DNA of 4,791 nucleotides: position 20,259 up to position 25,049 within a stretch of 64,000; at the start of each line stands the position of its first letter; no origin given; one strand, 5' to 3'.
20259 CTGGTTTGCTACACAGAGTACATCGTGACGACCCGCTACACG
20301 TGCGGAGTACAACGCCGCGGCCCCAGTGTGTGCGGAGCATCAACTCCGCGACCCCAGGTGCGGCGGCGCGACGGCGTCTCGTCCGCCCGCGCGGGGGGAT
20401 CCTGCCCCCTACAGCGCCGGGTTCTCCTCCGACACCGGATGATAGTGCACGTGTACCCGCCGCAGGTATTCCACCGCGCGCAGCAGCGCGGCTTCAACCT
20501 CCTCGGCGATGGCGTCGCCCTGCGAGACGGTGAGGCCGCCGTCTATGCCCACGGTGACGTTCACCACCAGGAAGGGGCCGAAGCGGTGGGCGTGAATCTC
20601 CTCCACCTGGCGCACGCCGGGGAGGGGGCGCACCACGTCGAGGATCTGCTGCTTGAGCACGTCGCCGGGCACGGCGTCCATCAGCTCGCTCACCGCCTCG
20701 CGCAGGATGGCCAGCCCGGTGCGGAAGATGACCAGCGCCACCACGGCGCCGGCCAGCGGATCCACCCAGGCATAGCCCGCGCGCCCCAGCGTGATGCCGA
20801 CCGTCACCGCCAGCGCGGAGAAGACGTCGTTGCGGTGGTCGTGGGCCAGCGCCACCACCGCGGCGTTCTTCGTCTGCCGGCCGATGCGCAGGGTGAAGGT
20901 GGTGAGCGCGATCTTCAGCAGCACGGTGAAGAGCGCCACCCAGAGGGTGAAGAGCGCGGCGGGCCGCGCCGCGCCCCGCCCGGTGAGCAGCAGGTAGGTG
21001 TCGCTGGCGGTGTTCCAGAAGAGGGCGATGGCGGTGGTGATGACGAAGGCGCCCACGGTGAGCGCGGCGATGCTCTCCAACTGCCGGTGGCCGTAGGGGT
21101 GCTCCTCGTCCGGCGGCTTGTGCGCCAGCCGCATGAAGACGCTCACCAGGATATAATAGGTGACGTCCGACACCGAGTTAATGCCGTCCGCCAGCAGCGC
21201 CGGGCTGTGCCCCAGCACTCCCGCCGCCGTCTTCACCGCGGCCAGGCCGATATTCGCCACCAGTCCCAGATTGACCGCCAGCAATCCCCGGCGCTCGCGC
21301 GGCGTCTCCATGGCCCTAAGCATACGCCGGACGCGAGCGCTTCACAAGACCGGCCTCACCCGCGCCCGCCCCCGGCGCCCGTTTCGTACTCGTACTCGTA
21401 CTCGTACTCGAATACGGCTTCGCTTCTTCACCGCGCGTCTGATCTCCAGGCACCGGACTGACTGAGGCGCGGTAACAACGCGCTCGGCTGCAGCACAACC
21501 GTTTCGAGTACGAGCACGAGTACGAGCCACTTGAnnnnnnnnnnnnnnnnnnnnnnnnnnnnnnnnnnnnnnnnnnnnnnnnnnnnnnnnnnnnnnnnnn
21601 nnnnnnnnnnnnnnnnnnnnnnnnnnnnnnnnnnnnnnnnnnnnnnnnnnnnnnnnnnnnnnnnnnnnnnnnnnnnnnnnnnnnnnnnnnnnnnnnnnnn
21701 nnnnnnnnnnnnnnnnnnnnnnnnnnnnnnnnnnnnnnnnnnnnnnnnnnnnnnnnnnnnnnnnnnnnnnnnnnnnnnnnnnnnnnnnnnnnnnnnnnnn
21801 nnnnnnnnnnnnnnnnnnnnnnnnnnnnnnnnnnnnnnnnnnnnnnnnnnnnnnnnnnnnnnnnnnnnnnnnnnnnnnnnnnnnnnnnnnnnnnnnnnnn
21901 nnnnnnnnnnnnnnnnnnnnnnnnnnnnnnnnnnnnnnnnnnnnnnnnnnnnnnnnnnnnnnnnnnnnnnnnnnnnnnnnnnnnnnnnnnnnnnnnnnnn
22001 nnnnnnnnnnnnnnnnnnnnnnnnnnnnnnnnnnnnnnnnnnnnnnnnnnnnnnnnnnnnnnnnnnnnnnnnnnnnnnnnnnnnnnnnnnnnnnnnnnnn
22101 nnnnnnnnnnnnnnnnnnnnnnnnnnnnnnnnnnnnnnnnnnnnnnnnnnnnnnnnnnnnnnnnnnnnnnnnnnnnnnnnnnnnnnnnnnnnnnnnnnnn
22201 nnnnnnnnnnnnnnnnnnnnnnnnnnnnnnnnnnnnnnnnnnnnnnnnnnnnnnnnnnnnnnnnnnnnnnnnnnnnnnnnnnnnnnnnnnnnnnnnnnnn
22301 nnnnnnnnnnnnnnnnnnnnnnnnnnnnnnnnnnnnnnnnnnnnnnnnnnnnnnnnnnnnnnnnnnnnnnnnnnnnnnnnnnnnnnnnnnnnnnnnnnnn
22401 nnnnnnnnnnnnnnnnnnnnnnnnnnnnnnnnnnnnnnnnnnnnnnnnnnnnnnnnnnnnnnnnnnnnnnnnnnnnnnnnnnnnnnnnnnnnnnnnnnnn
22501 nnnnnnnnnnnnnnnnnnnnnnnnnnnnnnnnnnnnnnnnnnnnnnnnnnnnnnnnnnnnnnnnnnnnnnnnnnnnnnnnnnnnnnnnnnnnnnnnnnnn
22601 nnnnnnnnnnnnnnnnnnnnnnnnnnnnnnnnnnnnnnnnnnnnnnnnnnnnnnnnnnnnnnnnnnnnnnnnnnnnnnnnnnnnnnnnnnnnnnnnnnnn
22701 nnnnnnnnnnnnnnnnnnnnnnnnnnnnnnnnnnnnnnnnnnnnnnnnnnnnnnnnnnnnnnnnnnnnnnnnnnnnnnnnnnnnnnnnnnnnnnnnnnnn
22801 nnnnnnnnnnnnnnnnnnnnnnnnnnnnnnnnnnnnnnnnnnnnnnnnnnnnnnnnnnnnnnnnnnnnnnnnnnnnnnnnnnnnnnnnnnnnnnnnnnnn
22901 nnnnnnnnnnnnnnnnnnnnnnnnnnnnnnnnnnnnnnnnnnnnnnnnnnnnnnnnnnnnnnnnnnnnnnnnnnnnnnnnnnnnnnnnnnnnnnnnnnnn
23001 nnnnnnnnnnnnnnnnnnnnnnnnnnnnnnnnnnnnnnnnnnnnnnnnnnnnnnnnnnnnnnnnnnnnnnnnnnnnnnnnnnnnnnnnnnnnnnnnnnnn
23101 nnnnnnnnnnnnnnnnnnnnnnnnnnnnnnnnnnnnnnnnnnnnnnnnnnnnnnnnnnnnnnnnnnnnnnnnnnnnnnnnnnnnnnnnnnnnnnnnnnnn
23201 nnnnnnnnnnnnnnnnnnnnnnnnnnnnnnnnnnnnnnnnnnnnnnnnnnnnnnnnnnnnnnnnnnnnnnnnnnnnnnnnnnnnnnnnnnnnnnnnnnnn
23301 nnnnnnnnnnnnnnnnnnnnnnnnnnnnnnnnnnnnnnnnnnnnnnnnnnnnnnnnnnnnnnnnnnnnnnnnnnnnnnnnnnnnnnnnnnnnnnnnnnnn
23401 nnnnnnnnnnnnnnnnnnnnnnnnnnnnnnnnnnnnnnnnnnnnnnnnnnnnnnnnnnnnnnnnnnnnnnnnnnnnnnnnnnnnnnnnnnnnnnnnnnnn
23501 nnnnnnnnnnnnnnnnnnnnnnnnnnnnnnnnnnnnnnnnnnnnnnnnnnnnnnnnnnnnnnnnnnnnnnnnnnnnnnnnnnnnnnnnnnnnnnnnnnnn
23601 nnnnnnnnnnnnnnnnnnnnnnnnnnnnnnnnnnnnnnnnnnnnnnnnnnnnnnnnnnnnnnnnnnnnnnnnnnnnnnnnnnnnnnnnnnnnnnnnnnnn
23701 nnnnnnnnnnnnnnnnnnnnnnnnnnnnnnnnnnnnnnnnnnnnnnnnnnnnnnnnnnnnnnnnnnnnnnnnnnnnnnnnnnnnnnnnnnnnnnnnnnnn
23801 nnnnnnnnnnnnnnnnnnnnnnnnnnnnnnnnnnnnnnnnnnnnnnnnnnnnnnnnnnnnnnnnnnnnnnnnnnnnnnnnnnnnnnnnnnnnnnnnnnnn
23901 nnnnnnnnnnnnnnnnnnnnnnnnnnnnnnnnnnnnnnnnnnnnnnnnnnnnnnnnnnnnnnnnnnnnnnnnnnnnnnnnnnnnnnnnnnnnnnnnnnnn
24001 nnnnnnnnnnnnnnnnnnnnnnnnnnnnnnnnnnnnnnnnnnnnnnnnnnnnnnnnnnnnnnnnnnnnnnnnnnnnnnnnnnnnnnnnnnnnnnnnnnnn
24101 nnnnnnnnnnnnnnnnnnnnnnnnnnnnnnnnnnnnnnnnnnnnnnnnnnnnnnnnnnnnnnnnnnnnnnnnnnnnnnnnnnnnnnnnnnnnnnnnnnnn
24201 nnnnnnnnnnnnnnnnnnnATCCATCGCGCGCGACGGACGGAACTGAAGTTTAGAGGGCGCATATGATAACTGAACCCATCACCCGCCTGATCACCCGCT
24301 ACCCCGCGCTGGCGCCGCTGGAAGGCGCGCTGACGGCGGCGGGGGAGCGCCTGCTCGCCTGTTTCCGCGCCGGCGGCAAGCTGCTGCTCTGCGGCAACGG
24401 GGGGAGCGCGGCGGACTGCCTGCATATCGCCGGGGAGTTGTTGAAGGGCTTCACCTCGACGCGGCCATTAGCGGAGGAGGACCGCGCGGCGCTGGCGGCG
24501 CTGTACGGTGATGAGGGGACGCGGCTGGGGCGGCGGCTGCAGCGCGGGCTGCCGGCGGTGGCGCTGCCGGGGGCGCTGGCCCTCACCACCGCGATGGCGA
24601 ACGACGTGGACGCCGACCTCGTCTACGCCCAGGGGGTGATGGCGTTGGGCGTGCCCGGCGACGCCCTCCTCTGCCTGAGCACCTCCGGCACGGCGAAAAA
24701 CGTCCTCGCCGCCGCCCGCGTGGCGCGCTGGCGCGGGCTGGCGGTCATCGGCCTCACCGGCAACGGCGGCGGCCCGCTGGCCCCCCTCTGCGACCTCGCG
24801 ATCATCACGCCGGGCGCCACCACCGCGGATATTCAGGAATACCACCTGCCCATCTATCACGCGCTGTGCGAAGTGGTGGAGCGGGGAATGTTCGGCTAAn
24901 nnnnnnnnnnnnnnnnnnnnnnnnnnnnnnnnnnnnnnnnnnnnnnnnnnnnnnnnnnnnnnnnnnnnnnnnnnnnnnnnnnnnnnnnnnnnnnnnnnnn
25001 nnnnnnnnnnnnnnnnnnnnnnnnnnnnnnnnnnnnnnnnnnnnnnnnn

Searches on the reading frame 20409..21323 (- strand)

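Call 22: search_protein_families(library=pfam, proteins=[window:20409-21323:-], max_evalue=0.001)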
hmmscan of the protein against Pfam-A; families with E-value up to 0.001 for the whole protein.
window:20409-21323:- (304 aa): 2 families
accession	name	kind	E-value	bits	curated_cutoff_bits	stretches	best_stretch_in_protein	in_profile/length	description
PF01545.26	Cation_efflux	-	6.1e-42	144.1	26.6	1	19-215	3-198/198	Cation efflux family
PF16916.11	ZT_dimer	-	8.5e-13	48.6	26.7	1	221-296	3-77/78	Dimerisation domain of Zinc Transporter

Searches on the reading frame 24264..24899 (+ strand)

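Call 22: search_protein_families(library=pfam, proteins=[window:24264-24899:+], max_evalue=0.001)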
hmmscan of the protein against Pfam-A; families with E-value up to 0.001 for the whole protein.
window:24264-24899:+ (211 aa): 2 families
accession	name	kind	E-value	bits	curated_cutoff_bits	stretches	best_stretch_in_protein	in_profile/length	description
PF13580.11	SIS_2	-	3.1e-19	69.8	27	2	96-166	68-138/138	SIS domain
PF01380.27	SIS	-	1.2e-09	38.5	25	1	104-188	24-110/131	SIS domain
